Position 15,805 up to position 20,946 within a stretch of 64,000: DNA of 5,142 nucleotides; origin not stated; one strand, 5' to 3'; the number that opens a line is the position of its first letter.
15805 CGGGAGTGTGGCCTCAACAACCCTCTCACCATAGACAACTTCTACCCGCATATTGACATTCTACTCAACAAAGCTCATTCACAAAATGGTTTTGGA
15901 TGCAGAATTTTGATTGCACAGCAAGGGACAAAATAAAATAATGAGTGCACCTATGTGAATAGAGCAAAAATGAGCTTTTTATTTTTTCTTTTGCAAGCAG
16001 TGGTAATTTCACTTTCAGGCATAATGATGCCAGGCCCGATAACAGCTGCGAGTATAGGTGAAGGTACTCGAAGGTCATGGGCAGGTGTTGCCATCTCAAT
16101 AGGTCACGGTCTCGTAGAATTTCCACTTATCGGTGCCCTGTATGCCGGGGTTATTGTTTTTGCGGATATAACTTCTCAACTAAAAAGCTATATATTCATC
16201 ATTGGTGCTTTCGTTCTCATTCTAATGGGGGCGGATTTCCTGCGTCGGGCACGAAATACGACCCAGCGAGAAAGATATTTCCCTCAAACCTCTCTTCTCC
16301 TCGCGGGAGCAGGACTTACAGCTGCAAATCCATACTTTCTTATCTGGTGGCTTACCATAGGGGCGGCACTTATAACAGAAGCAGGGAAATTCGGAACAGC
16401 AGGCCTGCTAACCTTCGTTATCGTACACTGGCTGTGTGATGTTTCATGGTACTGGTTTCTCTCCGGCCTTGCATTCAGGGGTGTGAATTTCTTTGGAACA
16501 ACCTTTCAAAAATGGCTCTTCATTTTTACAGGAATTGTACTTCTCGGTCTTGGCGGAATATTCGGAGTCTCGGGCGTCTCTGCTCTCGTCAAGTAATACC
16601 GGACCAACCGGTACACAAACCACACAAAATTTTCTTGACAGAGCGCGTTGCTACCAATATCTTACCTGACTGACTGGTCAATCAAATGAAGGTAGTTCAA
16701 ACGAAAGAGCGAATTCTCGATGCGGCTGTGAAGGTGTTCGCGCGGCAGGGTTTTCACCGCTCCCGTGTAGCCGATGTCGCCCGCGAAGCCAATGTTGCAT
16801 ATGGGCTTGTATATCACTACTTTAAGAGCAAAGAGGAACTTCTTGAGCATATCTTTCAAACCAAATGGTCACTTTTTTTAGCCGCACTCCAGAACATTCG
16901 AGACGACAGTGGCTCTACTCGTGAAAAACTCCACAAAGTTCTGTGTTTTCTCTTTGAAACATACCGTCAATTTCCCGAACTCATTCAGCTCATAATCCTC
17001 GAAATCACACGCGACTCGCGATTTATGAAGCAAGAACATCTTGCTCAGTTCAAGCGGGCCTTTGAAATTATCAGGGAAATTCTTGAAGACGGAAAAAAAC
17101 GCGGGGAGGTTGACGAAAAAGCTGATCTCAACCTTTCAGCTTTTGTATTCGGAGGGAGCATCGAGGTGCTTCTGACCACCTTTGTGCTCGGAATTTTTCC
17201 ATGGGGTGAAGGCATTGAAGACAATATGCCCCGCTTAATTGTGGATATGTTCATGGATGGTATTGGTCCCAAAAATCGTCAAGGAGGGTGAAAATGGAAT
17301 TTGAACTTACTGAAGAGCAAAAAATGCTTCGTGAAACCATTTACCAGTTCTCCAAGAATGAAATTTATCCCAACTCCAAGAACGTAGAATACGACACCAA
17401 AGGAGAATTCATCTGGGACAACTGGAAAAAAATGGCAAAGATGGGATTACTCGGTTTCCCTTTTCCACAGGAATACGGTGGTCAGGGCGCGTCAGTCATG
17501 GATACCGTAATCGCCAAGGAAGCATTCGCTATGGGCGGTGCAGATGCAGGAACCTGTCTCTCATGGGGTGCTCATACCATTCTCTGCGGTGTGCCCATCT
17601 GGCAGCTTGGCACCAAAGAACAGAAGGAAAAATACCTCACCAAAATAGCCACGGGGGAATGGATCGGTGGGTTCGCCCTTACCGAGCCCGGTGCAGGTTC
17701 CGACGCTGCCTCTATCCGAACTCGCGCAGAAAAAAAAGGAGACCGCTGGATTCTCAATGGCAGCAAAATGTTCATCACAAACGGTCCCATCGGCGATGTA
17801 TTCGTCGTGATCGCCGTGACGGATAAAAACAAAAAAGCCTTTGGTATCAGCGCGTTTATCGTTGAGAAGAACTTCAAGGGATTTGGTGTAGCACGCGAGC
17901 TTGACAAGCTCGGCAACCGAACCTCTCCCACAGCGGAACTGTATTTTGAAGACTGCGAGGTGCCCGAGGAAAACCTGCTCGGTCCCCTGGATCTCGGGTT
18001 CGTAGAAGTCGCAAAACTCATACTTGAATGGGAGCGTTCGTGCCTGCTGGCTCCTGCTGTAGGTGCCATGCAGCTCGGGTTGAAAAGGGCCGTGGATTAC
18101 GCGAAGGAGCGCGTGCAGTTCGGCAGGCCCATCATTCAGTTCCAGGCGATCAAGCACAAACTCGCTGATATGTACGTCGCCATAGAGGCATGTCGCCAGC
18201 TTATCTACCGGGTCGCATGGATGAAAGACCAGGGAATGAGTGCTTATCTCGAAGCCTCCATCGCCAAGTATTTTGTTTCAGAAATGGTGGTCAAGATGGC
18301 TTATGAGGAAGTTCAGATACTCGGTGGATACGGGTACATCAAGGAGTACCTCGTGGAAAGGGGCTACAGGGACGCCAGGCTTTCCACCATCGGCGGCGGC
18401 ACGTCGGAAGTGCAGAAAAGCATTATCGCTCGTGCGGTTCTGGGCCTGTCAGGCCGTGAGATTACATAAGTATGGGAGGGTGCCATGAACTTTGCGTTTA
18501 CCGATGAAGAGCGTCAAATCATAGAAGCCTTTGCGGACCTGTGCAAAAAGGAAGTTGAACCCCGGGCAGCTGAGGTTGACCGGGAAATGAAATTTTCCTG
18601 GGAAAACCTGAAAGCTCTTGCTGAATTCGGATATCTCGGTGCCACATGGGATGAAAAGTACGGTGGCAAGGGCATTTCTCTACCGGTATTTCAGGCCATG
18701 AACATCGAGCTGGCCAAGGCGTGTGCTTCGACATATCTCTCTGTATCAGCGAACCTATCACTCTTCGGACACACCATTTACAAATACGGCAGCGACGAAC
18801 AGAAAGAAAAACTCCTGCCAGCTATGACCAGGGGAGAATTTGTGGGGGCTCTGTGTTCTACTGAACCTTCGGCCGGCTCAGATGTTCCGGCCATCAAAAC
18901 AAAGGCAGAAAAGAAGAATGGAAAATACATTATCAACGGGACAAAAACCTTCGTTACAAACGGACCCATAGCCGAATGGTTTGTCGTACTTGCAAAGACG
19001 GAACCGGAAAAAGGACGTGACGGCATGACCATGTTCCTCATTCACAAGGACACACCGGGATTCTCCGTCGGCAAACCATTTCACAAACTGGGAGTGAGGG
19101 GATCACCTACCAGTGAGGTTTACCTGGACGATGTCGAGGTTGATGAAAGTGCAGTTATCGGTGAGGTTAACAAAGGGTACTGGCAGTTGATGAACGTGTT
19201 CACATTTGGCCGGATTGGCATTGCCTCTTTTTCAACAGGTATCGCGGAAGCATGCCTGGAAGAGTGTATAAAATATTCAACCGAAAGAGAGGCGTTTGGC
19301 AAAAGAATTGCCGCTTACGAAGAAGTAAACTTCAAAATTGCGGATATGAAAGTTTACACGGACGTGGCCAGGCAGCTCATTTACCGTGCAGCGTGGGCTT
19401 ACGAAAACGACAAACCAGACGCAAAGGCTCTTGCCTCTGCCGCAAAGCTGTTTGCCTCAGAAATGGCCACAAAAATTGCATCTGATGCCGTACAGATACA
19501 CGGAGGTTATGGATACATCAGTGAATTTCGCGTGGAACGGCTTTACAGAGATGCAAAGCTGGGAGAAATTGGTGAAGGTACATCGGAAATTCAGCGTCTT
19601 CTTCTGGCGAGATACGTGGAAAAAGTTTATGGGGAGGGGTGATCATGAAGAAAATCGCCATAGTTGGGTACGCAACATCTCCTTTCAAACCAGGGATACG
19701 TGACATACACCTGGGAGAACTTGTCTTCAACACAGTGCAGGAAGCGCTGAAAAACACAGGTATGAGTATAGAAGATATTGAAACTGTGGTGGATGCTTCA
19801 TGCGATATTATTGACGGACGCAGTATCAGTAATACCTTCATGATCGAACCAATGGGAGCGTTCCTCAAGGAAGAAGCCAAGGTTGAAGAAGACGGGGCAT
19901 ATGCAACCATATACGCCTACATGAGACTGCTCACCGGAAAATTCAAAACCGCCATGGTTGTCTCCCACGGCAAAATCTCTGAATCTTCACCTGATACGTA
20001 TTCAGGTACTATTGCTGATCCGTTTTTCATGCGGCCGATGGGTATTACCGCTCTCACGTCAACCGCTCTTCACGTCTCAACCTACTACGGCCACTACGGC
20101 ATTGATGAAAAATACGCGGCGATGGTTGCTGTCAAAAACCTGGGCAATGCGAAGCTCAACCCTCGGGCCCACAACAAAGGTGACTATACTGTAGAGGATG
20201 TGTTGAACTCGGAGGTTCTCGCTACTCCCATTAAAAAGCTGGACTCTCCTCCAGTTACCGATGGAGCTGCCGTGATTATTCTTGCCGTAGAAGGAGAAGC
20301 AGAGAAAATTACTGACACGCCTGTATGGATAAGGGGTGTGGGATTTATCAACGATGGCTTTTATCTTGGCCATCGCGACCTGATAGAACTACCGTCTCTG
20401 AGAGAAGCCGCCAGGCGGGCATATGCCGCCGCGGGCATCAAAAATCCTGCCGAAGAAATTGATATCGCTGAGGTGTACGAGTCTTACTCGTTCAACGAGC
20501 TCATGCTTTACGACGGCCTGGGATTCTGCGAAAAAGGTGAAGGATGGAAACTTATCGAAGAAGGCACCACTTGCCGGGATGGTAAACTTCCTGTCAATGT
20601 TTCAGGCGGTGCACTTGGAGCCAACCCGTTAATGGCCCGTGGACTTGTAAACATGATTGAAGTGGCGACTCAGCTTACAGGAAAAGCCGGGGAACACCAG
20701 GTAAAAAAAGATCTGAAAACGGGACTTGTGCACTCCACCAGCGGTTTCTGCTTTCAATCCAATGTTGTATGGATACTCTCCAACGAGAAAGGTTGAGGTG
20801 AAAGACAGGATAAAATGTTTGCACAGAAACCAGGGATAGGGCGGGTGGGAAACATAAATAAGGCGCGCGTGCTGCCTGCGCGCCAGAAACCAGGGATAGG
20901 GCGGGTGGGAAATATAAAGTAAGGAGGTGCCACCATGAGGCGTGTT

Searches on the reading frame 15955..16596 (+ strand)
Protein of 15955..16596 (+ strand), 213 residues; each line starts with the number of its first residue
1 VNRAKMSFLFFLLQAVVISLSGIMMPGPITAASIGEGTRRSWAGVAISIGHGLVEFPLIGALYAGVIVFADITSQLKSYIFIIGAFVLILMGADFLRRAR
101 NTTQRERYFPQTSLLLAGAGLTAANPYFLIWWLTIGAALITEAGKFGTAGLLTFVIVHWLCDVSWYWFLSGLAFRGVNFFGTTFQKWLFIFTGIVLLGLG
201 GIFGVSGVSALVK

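Call 9: search_protein_families(library=pfam, proteins=[window:15955-16596:+])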
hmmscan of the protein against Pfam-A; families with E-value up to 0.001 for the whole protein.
window:15955-16596:+ (213 aa): 1 family
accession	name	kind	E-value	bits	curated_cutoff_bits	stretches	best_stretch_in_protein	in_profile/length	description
PF01810.24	LysE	-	5.6e-25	88.4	25.6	1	20-205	1-191/193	LysE type translocator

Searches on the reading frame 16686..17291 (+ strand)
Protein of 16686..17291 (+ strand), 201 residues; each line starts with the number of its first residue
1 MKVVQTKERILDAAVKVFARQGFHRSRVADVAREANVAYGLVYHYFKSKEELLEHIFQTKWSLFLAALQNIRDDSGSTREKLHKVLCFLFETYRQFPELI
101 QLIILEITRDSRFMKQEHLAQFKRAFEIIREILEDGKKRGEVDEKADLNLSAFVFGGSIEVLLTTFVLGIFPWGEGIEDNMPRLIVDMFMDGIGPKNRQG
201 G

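Call 9: search_protein_families(library=pfam, proteins=[window:16686-17291:+])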
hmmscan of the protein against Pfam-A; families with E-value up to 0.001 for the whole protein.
window:16686-17291:+ (201 aa): 6 families
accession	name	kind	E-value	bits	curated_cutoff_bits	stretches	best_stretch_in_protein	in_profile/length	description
PF00440.29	TetR_N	-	5.9e-18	64.8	24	1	10-56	1-47/47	Bacterial regulatory proteins, tetR family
PF16295.10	TetR_C_10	-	8.1e-07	29.9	28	1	68-159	12-101/132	Tetracyclin repressor-like, C-terminal domain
PF16859.10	TetR_C_11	-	9.4e-07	29.6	32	1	74-151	3-82/113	Tetracyclin repressor-like, C-terminal domain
PF08359.16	TetR_C_4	-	4.6e-06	27.3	21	1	57-168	1-112/133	YsiA-like protein, C-terminal region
PF17938.6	TetR_C_29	-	5.9e-06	26.9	26.2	1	80-147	3-72/119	Tetracyclin repressor-like, C-terminal domain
PF17932.6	TetR_C_24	-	0.00041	21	26.4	1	76-158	2-83/114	Tetracyclin repressor-like, C-terminal domain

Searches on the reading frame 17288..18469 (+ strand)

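Call 9: search_protein_families(library=pfam, proteins=[window:17288-18469:+])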
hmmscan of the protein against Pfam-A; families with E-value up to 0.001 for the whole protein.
window:17288-18469:+ (393 aa): 4 families
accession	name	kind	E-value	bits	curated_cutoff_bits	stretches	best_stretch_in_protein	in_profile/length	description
PF00441.29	Acyl-CoA_dh_1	-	5e-47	160.2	22.4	1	240-385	5-150/150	Acyl-CoA dehydrogenase, C-terminal domain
PF02771.21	Acyl-CoA_dh_N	-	4e-31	108.2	22.9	1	8-124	1-113/113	Acyl-CoA dehydrogenase, N-terminal domain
PF02770.24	Acyl-CoA_dh_M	-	1e-26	93.3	33.3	1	128-223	1-97/97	Acyl-CoA dehydrogenase, middle domain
PF08028.16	Acyl-CoA_dh_2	-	3e-15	57.1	22.7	1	253-365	3-125/134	Acyl-CoA dehydrogenase, C-terminal domain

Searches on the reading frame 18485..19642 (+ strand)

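Call 9: search_protein_families(library=pfam, proteins=[window:18485-19642:+])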
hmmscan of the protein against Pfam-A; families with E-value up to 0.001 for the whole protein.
window:18485-19642:+ (385 aa): 5 families
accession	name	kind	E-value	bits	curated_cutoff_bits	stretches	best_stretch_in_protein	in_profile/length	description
PF00441.29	Acyl-CoA_dh_1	-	1e-48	165.7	22.4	1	229-376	1-147/150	Acyl-CoA dehydrogenase, C-terminal domain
PF02770.24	Acyl-CoA_dh_M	-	3.3e-30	104.5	33.3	1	122-217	1-97/97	Acyl-CoA dehydrogenase, middle domain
PF02771.21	Acyl-CoA_dh_N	-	2.8e-29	102.2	22.9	1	6-118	1-113/113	Acyl-CoA dehydrogenase, N-terminal domain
PF08028.16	Acyl-CoA_dh_2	-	1.6e-19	70.9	22.7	1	244-361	1-127/134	Acyl-CoA dehydrogenase, C-terminal domain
PF22924.1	ACOX_C_alpha1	-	3.7e-06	27.3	27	1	261-377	48-167/169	Acyl-CoA oxidase, C-alpha1 domain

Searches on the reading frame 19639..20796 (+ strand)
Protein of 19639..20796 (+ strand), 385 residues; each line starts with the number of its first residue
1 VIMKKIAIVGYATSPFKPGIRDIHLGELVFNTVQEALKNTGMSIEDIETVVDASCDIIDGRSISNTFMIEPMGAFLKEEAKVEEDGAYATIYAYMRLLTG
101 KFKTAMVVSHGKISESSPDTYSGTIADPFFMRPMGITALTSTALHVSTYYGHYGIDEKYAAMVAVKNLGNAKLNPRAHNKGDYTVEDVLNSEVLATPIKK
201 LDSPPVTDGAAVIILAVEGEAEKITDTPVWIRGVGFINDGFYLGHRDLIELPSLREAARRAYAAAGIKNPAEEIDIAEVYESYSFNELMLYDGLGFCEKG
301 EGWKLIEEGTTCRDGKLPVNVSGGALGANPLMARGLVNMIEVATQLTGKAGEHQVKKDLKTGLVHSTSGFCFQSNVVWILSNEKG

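Call 9: search_protein_families(library=pfam, proteins=[window:19639-20796:+])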
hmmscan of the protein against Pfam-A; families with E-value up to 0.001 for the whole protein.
window:19639-20796:+ (385 aa): 1 family
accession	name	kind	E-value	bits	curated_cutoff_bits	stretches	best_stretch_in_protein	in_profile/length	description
PF22691.2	Thiolase_C_1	-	1.8e-35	122.2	28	1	246-381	13-143/144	Thiolase C-terminal domain-like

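Call 55: search_protein_families(library=ncbifam, proteins=[window:19639-20796:+], max_evalue=0.01)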
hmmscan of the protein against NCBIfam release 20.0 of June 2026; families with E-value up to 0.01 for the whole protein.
window:19639-20796:+ (385 aa): 18 families
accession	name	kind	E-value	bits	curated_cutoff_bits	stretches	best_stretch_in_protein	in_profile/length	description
NF006180.0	PRK08313.1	subfamily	3.3e-77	259.9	514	1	2-384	2-386/389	thiolase domain-containing protein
NF004721.0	PRK06065.1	equivalog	1.3e-75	254.7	455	1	3-382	9-393/393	thiolase domain-containing protein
NF004720.0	PRK06064.1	subfamily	1.3e-70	238.1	420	1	3-383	1-388/389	thiolase domain-containing protein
NF004722.0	PRK06066.1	equivalog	9.7e-68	228.9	516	1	2-380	2-383/385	thiolase domain-containing protein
NF009228.0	PRK12578.1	subfamily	7.5e-63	212.4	485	1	3-374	2-380/387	thiolase domain-containing protein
NF005924.0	PRK07937.1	subfamily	3.4e-58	197.7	419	1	3-382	2-351/353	lipid-transfer protein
NF004810.0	PRK06157.1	equivalog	9.9e-53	179.7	403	1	2-379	5-394/400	acetyl-CoA acetyltransferase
NF004811.0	PRK06158.1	subfamily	8.6e-50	169.8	421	1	5-383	9-381/384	acetyl-CoA acetyltransferase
NF004982.0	PRK06365.1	equivalog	3.5e-49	168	695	2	3-254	15-273/430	thiolase domain-containing protein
NF053570.1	AcCoTHIOL_METTL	equivalog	1.2e-48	165.9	600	1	3-384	1-385/385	acetyl-CoA acetyltransferase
NF005704.0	PRK07516.1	subfamily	2.3e-45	155.2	412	1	4-379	2-384/389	thiolase domain-containing protein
NF006010.0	PRK08142.1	subfamily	1.4e-38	132.7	462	1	5-370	6-373/388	thiolase domain-containing protein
NF006102.0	PRK08256.1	subfamily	1.7e-38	132.7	436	1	146-366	155-378/394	lipid-transfer protein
NF004715.0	PRK06059.1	equivalog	2.5e-36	125.5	424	1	3-376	3-395/399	lipid-transfer protein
NF005892.0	PRK07855.1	subfamily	7.6e-31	107.3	469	1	2-369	4-379/390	lipid-transfer protein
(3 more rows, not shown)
